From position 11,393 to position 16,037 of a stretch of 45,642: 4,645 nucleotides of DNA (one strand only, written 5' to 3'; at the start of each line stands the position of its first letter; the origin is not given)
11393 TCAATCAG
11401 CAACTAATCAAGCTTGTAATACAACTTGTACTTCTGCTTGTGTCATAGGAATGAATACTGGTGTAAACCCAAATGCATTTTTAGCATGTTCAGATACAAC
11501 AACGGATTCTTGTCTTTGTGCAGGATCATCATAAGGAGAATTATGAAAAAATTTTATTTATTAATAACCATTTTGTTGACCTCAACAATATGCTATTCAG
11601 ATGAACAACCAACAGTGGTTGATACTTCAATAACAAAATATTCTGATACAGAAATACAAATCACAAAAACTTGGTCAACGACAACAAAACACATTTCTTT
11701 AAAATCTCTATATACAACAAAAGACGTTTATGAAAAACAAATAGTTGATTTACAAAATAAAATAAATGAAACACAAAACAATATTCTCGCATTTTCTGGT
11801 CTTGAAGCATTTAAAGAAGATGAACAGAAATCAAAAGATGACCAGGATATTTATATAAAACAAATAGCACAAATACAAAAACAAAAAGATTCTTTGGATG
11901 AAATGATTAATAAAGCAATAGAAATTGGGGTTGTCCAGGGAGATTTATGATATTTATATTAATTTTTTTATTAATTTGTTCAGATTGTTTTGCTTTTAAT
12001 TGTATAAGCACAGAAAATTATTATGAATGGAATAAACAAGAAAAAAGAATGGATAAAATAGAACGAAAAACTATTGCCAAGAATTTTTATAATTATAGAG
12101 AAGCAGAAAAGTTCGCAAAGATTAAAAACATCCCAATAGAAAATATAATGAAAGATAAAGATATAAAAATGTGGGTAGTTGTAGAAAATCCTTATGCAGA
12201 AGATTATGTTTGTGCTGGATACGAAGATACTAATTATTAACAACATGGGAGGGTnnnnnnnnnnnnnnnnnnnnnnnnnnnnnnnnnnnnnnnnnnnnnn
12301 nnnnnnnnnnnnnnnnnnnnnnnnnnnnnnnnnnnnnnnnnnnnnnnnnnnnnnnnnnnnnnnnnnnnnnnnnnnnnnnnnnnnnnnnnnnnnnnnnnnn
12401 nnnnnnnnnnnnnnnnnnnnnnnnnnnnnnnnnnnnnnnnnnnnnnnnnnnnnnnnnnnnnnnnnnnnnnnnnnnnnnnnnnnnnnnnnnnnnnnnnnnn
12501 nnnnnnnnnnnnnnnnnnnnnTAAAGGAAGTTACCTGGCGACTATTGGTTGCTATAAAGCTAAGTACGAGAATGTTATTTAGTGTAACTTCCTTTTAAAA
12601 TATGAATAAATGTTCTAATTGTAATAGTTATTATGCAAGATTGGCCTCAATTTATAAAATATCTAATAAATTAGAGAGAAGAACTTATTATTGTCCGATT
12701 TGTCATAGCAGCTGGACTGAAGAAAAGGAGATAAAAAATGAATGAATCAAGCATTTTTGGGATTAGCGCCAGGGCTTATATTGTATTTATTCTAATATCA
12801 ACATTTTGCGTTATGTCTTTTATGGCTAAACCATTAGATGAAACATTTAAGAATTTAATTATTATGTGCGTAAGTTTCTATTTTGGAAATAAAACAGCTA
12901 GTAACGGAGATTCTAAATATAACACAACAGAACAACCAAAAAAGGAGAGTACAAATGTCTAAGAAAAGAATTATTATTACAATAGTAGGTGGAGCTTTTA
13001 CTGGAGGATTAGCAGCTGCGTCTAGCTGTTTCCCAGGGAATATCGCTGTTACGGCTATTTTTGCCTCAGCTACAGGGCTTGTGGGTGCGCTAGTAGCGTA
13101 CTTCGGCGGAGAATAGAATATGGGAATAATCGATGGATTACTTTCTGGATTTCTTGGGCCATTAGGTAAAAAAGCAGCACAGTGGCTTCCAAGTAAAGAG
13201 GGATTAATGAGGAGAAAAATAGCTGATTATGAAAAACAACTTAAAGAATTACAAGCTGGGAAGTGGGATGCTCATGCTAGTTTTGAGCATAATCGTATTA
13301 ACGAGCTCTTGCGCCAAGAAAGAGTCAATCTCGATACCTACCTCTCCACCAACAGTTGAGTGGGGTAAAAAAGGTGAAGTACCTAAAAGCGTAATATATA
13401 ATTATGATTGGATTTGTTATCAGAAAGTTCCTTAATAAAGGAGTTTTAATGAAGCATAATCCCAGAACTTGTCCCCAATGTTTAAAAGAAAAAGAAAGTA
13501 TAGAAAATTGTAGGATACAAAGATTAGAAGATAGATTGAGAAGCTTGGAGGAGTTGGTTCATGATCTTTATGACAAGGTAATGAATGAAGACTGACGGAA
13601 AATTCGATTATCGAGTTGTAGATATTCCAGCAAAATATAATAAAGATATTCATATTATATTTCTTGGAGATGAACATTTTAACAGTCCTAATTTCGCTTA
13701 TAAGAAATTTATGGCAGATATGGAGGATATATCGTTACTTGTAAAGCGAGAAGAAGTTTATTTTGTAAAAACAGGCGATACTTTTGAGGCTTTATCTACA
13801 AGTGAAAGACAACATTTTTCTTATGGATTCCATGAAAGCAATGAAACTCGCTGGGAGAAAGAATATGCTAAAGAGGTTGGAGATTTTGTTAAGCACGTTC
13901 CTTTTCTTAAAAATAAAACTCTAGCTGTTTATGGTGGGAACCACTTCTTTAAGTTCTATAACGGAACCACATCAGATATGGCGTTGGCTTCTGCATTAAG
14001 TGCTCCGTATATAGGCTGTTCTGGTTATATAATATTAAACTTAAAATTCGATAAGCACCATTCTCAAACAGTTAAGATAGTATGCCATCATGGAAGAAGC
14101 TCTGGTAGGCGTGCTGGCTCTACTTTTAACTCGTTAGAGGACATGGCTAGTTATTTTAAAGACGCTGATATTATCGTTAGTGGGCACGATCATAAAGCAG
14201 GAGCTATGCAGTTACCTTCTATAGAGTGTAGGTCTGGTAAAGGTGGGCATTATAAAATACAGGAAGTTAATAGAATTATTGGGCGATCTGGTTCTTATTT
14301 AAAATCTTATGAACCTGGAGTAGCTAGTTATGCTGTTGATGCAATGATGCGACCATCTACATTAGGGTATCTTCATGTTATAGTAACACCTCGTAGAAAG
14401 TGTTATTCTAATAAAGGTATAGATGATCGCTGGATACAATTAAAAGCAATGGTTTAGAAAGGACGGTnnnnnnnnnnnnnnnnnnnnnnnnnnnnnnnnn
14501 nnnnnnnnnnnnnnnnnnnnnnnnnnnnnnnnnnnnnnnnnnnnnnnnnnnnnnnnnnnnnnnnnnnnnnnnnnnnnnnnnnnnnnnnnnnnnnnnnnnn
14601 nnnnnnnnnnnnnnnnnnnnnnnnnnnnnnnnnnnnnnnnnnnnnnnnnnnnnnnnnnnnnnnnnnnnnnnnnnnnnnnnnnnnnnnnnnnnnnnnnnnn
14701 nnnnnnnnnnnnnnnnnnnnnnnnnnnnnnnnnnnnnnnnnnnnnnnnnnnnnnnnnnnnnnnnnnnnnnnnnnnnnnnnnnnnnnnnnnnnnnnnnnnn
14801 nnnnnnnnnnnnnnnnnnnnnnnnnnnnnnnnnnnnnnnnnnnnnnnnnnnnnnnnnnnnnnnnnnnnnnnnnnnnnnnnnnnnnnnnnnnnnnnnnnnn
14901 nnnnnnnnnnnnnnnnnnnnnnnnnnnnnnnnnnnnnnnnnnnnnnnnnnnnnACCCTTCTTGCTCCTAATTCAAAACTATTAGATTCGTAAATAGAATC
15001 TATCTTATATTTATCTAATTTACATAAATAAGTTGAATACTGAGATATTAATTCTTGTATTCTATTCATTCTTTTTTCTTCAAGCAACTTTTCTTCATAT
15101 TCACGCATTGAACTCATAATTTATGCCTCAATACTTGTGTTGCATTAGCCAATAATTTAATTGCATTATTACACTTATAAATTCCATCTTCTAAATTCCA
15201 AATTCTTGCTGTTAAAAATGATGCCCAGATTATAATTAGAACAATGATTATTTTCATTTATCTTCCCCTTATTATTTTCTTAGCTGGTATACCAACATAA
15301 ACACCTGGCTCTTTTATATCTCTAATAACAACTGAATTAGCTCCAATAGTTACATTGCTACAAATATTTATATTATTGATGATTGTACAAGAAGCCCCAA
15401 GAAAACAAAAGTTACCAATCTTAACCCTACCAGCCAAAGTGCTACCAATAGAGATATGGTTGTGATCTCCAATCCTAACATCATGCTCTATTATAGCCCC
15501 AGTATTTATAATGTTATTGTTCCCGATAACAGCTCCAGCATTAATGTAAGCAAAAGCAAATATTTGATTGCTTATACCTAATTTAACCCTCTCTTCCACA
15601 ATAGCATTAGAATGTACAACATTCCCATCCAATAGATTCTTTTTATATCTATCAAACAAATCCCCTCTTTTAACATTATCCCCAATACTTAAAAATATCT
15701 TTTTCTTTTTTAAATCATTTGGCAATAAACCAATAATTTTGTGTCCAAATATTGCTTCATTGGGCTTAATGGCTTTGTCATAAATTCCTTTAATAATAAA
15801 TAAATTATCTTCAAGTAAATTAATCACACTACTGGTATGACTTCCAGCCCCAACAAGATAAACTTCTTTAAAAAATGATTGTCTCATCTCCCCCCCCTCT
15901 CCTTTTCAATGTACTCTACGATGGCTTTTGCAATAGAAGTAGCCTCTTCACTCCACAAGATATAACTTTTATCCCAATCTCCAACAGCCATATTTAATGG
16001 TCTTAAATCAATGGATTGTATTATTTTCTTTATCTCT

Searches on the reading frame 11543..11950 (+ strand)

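Call 6: search_protein_families(library=pfam, proteins=[window:11543-11950:+], max_evalue=0.01)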
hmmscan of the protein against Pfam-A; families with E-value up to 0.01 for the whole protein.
window:11543-11950:+ (135 aa): 2 families
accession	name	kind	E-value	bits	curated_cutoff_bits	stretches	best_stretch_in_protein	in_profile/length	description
PF18323.6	CSN5_C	-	0.00099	20.2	27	1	55-102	4-51/81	Cop9 signalosome subunit 5 C-terminal domain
PF24274.1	NttE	-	0.0026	17.4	27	1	1-79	1-79/284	T2SS substrate NttE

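Call 7: search_protein_families(library=phrogs, proteins=[window:11543-11950:+], max_evalue=0.01)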
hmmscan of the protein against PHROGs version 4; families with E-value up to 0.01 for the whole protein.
window:11543-11950:+ (135 aa): 0 families

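Call 71: search_protein_families(library=padloc, proteins=[window:11543-11950:+], max_evalue=0.01)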
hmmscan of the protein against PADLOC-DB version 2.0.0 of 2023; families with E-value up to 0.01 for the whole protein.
window:11543-11950:+ (135 aa): 0 families

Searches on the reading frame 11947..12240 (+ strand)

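Call 6: search_protein_families(library=pfam, proteins=[window:11947-12240:+], max_evalue=0.01)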
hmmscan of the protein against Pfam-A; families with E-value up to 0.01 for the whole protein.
window:11947-12240:+ (97 aa): 1 family
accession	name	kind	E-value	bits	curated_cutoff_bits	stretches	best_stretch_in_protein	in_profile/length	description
PF05867.16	DUF851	-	0.0011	19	26.3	1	30-87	77-134/241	Protein of unknown function (DUF851)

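Call 7: search_protein_families(library=phrogs, proteins=[window:11947-12240:+], max_evalue=0.01)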
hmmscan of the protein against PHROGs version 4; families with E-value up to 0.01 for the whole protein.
window:11947-12240:+ (97 aa): 0 families

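Call 71: search_protein_families(library=padloc, proteins=[window:11947-12240:+], max_evalue=0.01)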
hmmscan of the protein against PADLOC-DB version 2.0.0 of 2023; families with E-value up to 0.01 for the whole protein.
window:11947-12240:+ (97 aa): 0 families

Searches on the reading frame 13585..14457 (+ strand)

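Call 25: search_protein_families(library=phrogs, proteins=[window:13585-14457:+], max_evalue=0.01)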
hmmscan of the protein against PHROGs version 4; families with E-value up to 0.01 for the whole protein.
window:13585-14457:+ (290 aa): 1 family
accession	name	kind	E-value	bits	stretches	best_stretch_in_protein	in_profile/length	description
phrog_7339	-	DNA, RNA and nucleotide metabolism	7.6e-19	69.1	1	9-268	17-250/263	DNA repair exonuclease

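Call 59: search_protein_families(library=pfam, proteins=[window:13585-14457:+], max_evalue=0.01)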
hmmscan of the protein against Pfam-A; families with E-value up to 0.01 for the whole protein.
window:13585-14457:+ (290 aa): 1 family
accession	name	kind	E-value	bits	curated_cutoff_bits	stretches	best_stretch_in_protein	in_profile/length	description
PF00149.33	Metallophos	-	1.2e-05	26.3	21.5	1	23-204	2-190/191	Calcineurin-like phosphoesterase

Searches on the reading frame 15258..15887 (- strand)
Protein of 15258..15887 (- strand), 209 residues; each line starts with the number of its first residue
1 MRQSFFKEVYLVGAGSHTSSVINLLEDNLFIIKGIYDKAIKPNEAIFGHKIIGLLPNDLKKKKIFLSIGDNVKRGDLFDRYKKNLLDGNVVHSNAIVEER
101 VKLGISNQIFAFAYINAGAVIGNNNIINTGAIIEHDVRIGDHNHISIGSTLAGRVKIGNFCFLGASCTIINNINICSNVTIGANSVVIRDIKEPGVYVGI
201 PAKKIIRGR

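Call 59: search_protein_families(library=pfam, proteins=[window:15258-15887:-], max_evalue=0.01)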
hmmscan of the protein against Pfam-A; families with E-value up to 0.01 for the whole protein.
window:15258-15887:- (209 aa): 4 families
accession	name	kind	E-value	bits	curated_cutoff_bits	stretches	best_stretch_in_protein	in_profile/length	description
PF00132.30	Hexapep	-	2.3e-16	59.1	27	4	136-170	1-35/36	Bacterial transferase hexapeptide (six repeats)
PF17836.7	PglD_N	-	4.2e-06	27.7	23.4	1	9-80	2-77/78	PglD N-terminal domain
PF14602.12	Hexapep_2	-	8.4e-05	22.6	27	1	155-187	2-32/34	Hexapeptide repeat of succinyl-transferase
PF25084.1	LbH_EIF2B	-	0.00067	20.1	54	1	90-159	34-101/105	EIF2B subunit epsilon LbH domain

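Call 71: search_protein_families(library=padloc, proteins=[window:15258-15887:-], max_evalue=0.01)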
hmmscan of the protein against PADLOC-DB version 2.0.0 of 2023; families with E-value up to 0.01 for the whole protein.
window:15258-15887:- (209 aa): 0 families

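Call 95: find_homologous_proteins(query=window:15258-15887:-, max_evalue=1e-10)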
Query window:15258-15887:- (209 aa): 1634 proteins with E <= 1e-10 among 2261 candidates; the best 120 are listed.
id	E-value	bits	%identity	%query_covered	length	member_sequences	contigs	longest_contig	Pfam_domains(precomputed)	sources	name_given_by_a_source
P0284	1.6e-129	447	100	100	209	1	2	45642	PF17836.8,PF00132.31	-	-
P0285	6.2e-87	308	73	97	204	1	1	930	PF00132.31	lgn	-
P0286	6.8e-62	226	55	95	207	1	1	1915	PF17836.8,PF00132.31,PF25084.2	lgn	-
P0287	7.8e-61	223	54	96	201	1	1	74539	PF17836.8,PF00132.31,PF25087.2,PF25084.2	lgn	-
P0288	7.2e-60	220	53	95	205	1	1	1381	PF17836.8,PF00132.31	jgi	jgi:sugar O-acyltransferase (sialic acid O-acetyltransferase NeuD family)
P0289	1.9e-59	218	53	96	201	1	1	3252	PF17836.8,PF00132.31,PF25084.2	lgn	-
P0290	9.0e-59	216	54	95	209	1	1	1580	PF17836.8,PF00132.31,PF25087.2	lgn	-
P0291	1.3e-58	216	52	95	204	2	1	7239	PF17836.8,PF00132.31,PF22674.3,PF25084.2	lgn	-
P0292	4.0e-58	214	52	96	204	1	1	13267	PF17836.8,PF14602.13,PF00132.31,PF25084.2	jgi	-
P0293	1.5e-57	212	53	94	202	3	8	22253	PF17836.8,PF14602.13,PF00132.31,PF25087.2,PF25084.2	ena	-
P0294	1.1e-56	209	50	95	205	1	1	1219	PF17836.8,PF00132.31,PF25087.2,PF25084.2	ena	-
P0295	1.2e-56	209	54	94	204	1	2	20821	PF17836.8,PF14602.13,PF00132.31,PF25087.2,PF25084.2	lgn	-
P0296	1.3e-56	209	51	96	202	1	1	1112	PF17836.8,PF14602.13,PF00132.31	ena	-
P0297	1.5e-56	209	48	97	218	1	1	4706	PF17836.8,PF00132.31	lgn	-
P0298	1.6e-56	209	53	95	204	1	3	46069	PF17836.8,PF14602.13,PF00132.31,PF25087.2,PF25084.2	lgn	-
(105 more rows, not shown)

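Call 96: search_protein_families(library=ncbifam, proteins=[window:15258-15887:-], max_evalue=0.01)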
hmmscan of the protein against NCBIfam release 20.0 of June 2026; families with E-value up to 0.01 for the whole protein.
window:15258-15887:- (209 aa): 44 families (the best 25 are shown)
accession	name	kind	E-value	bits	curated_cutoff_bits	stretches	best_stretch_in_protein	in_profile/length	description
TIGR03570.1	NeuD_NnaD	subfamily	1.8e-52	177.9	160.8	1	9-203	2-202/202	NeuD/PglB/VioB family sugar acetyltransferase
NF002060.0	PRK00892.1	subfamily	7.1e-23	81.3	207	2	133-204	242-314/345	UDP-3-O-(3-hydroxymyristoyl)glucosamine N-acyltransferase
TIGR01853.1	lipid_A_lpxD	equivalog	7.5e-21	74.4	242.5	2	133-204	233-304/325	UDP-3-O-(3-hydroxymyristoyl)glucosamine N-acyltransferase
TIGR01852.1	lipid_A_lpxA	equivalog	1e-14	54.5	231.05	2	119-192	102-175/254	acyl-ACP--UDP-N-acetylglucosamine O-acyltransferase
TIGR03532.1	DapD_Ac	equivalog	3.2e-13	49.8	231.75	1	92-205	90-211/231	2,3,4,5-tetrahydropyridine-2,6-dicarboxylate N-acetyltransferase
NF003657.0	PRK05289.1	equivalog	4.7e-13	48.8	226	1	119-192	107-180/264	acyl-ACP--UDP-N-acetylglucosamine O-acyltransferase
NF041874.1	EPS_EpsC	equivalog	1.8e-12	47.3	150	1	116-206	79-165/168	serine O-acetyltransferase EpsC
TIGR01172.1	cysE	equivalog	9.7e-10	38.7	210.65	1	117-203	80-162/162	serine O-acetyltransferase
NF007240.0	PRK09677.1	equivalog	4.4e-09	36.1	243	1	153-207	129-182/192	putative lipopolysaccharide biosynthesis O-acetyl transferase WbbJ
NF007797.0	PRK10502.1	subfamily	8.7e-09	35.3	192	1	138-205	108-176/183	WcaF family extracellular polysaccharide biosynthesis acetyltransferase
NF007499.0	PRK10092.1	equivalog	1.7e-07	31.2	314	1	147-205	122-180/183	maltose O-acetyltransferase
NF010935.0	PRK14355.1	equivalog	2.3e-07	29.8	718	2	99-190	231-321/459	bifunctional UDP-N-acetylglucosamine diphosphorylase/glucosamine-1-phosphate N-acetyltransferase GlmU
NF058585.1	HptprglPActTf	PfamEq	2.5e-07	30.4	300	1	152-206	104-158/172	heptaprenylglyceryl phosphate O-acetyltransferase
TIGR04016.1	WcaB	equivalog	5e-07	29.4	194.65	1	107-203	37-141/146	colanic acid biosynthesis acetyltransferase WcaB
NF007564.0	PRK10191.1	equivalog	5.4e-07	29.2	196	1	105-203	51-157/162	colanic acid biosynthesis acetyltransferase WcaB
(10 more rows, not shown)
